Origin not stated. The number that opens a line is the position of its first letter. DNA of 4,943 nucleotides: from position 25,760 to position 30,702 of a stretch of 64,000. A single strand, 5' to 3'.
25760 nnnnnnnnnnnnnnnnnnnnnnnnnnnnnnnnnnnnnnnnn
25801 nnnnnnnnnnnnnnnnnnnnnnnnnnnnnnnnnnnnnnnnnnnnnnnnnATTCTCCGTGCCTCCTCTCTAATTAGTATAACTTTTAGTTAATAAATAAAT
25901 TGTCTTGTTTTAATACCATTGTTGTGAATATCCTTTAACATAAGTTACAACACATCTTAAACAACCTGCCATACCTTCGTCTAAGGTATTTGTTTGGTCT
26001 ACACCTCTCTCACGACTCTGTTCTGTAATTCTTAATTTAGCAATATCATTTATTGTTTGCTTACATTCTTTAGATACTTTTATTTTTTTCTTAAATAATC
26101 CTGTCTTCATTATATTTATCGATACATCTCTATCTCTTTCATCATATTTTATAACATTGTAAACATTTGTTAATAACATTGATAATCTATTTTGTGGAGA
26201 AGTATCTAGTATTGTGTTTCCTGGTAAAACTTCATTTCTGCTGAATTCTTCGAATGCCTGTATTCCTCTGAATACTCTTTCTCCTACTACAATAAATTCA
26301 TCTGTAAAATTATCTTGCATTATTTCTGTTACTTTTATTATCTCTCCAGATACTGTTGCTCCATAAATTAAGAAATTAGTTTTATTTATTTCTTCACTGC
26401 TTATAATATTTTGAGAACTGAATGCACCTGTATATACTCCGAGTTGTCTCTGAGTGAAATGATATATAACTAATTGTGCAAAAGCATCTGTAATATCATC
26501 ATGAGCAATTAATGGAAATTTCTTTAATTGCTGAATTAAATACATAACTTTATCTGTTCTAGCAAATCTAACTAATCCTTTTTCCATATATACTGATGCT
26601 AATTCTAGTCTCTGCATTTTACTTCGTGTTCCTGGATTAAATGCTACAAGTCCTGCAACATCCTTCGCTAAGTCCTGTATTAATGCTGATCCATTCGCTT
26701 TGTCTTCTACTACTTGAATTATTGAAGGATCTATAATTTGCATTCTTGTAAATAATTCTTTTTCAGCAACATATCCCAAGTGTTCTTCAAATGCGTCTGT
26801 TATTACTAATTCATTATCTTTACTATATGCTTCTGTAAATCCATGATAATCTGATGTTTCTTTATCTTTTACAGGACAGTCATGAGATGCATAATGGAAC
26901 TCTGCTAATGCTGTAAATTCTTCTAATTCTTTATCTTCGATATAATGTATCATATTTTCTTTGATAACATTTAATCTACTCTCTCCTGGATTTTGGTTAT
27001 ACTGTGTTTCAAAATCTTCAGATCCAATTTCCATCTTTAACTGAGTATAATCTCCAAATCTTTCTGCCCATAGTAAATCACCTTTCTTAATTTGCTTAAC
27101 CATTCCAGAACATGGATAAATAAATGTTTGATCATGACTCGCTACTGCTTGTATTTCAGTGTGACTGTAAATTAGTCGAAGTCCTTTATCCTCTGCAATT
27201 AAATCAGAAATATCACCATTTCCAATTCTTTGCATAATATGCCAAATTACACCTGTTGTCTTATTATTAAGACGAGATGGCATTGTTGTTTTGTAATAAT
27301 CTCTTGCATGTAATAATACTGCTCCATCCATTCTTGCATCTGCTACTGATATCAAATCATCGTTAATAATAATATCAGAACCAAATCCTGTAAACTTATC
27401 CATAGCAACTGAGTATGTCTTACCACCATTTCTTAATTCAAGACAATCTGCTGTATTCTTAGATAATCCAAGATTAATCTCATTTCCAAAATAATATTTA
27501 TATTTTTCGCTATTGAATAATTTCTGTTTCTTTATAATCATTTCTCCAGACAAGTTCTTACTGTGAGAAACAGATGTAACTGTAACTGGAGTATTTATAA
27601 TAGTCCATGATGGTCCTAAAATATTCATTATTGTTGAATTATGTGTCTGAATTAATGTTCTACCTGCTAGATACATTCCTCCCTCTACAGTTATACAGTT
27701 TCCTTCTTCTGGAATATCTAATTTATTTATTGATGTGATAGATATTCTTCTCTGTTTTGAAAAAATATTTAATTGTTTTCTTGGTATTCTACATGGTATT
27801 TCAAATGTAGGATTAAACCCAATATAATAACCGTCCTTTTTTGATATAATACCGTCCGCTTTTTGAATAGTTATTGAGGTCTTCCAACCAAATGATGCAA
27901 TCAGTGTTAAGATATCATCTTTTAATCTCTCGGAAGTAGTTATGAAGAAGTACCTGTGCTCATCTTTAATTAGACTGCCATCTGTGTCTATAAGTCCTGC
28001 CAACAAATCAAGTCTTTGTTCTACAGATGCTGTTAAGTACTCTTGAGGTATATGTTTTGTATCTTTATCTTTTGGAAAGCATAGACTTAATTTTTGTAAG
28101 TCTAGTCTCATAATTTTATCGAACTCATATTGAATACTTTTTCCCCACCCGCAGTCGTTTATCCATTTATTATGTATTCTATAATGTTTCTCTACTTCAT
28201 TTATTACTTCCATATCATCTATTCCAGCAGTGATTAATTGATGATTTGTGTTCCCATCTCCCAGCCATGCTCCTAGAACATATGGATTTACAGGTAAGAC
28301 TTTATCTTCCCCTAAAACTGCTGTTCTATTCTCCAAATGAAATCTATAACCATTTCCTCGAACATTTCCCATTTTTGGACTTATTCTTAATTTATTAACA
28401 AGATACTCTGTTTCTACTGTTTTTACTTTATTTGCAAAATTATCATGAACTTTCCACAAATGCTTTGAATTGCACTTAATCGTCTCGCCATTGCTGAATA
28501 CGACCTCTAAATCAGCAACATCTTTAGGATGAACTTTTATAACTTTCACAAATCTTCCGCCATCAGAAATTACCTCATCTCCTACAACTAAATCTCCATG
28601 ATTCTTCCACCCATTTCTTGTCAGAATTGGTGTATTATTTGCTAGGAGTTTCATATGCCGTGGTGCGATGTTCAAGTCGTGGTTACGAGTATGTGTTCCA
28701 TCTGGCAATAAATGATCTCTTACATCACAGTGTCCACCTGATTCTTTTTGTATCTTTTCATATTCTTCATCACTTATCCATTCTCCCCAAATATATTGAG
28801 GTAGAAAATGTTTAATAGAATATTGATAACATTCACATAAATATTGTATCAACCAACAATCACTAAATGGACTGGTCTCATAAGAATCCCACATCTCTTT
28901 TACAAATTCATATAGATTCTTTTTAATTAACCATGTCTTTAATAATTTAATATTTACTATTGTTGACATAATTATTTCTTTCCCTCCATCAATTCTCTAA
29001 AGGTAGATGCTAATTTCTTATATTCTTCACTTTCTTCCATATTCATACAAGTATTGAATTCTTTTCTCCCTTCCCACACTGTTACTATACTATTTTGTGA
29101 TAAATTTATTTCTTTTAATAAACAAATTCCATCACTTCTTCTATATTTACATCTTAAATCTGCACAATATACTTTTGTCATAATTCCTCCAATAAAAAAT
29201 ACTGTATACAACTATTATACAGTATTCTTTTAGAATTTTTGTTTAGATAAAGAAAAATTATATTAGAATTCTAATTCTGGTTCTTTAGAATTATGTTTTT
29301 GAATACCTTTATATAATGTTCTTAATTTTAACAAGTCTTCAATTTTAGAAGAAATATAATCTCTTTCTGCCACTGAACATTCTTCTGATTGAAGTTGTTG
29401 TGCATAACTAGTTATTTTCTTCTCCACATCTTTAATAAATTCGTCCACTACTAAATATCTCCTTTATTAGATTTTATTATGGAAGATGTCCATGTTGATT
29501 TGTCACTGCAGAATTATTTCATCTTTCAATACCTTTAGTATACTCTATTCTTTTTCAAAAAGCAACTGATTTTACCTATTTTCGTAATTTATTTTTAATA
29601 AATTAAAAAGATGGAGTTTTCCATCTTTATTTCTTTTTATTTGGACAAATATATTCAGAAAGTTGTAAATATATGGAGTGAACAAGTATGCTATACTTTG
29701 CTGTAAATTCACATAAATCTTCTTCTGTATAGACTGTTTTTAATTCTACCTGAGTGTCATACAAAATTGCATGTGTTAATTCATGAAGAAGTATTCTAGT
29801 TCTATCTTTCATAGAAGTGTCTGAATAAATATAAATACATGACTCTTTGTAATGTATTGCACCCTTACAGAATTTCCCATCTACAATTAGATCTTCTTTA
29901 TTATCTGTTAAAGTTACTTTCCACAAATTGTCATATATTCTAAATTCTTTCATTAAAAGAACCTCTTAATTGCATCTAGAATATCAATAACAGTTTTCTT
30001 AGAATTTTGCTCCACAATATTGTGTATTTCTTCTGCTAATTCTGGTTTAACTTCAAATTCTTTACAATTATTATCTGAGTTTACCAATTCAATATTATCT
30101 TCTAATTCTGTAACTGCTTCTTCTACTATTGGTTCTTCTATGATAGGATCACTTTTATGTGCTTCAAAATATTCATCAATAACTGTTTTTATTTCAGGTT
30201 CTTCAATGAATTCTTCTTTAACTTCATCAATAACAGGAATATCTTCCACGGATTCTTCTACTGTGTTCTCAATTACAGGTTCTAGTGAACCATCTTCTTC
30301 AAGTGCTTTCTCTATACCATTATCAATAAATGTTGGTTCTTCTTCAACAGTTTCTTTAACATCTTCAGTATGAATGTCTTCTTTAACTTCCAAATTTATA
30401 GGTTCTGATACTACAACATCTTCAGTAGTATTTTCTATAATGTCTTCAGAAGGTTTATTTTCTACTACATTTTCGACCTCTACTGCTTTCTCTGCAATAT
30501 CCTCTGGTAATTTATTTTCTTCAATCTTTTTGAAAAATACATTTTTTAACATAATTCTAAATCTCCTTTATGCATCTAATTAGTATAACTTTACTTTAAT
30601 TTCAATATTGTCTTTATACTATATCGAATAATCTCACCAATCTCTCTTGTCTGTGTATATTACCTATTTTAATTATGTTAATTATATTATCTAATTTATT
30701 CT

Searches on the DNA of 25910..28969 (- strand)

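Call 29: search_rna_families(sources=[L004, L005, L009, L010, L012, L006], threshold=gathering)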
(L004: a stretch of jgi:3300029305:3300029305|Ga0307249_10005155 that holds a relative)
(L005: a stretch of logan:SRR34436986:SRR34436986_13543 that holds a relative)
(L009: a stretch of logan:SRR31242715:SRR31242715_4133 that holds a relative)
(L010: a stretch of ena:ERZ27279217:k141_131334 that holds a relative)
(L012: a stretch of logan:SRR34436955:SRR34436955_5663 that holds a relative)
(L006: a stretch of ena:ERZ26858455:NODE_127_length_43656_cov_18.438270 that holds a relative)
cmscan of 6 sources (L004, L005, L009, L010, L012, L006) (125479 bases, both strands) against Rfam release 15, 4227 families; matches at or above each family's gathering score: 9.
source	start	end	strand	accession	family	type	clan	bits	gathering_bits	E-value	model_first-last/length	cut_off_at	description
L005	6414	6486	+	RF00005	tRNA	Gene; tRNA;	CL00001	67.1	29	3.9e-12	1-71/71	no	tRNA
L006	19646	19717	+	RF00005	tRNA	Gene; tRNA;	CL00001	66.2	29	6.8e-12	1-71/71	no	tRNA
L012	7735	7808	+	RF00005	tRNA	Gene; tRNA;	CL00001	65.8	29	8.8e-12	1-71/71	no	tRNA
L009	6474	6546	+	RF00005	tRNA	Gene; tRNA;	CL00001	65.6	29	1e-11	1-71/71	no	tRNA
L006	20307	20378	+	RF00005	tRNA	Gene; tRNA;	CL00001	62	29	9.9e-11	1-71/71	no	tRNA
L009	6020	6103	+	RF00005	tRNA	Gene; tRNA;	CL00001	59.6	29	4.5e-10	1-71/71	no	tRNA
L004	38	121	+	RF00005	tRNA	Gene; tRNA;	CL00001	59.1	29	6.1e-10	1-71/71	no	tRNA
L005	6321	6405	+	RF00005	tRNA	Gene; tRNA;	CL00001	57.4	29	1.9e-09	1-71/71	no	tRNA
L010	6727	6810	+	RF00005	tRNA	Gene; tRNA;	CL00001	53.7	29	1.9e-08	1-71/71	no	tRNA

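Call 79: search_rna_families(source=L010, start=6850, end=7500, threshold=evalue, max_evalue=10)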
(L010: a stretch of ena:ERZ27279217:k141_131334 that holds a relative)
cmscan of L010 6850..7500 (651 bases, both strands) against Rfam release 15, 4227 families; matches with E-value up to 10: 5.
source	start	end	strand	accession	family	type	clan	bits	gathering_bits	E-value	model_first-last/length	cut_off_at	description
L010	6854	6925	-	RF03875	MIR5272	Gene; miRNA;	-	19.1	64.5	6.8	1-74/74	no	MIR5272 microRNA precursor family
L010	6978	7104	+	RF02114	FAM13A-AS1_1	Gene; lncRNA;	-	19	70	0.84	1-118/118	no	FAM13A antisense RNA 1 conserved region 1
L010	6978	7054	-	RF01165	sn2317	Gene; snRNA; snoRNA; CD-box;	-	16.1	50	5.4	1-70/70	no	Small nucleolar RNA sn2317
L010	7386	7448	-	RF00367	mir-BHRF1-3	Gene; miRNA;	-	15.7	80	3.2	1-65/65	no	mir-BHRF1-3 microRNA precursor family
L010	7089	7250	+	RF01983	Pinc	Gene; lncRNA;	-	15.1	60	5.7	1-154/154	no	Pregnancy induced noncoding RNA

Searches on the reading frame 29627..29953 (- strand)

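Call 71: search_protein_families(library=pfam, proteins=[window:29627-29953:-], max_evalue=0.001)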
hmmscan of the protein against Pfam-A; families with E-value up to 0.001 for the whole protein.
window:29627-29953:- (108 aa): 1 family
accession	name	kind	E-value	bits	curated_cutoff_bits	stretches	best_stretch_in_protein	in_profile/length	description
PF20573.4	DUF6782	-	0.00071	19.3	27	1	21-80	58-119/241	Putative metallopeptidase family (DUF6782)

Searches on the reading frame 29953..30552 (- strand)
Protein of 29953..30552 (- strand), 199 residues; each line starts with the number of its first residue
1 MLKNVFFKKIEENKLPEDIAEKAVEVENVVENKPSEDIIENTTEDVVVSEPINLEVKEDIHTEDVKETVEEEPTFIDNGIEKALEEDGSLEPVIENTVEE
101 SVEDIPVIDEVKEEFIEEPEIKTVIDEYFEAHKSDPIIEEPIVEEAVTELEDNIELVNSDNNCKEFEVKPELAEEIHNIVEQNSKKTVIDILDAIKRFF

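Call 14: find_related_loci(query=window:29953-30552:-, collection=viral_contigs, flank=10000)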
Query window:29953-30552:- (199 aa) in viral_contigs; peptide patterns used: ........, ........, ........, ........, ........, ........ (x = any residue, [..] = any of these).
44 stretches matched a pattern, but none encodes a relative of the query by tblastn (E <= 1e-3).

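Call 15: find_encoding_contigs(protein=window:29953-30552:-, flank=10000, max_places=10)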
Protein window:29953-30552:- (199 aa): 3 contigs read that carry it; 3 places shown.
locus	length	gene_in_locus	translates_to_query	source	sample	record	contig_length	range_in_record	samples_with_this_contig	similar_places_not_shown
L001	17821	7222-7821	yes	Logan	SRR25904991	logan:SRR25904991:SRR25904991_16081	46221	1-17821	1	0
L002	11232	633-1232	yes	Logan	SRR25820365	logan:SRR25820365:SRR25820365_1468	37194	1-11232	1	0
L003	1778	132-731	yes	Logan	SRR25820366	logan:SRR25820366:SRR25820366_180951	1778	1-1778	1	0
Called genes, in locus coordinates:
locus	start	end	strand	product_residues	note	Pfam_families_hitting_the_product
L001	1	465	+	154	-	?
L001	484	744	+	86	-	-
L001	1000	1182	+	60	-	-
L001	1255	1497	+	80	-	-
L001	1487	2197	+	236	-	PF25084:LbH_EIF2B (faint), PF25087:GMPPB_C (faint), PF00132:Hexapep (weak)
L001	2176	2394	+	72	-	-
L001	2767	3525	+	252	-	-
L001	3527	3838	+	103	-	-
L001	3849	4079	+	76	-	PF07866:DUF1653 (weak)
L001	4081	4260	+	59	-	-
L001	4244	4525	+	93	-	-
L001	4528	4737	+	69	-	-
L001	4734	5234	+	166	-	PF00291:PALP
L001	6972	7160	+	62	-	-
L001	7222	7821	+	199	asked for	-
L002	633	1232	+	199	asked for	-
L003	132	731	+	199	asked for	-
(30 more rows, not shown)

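Call 71: search_protein_families(library=pfam, proteins=[window:29953-30552:-], max_evalue=0.001)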
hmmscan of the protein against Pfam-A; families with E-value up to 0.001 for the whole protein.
window:29953-30552:- (199 aa): 0 families
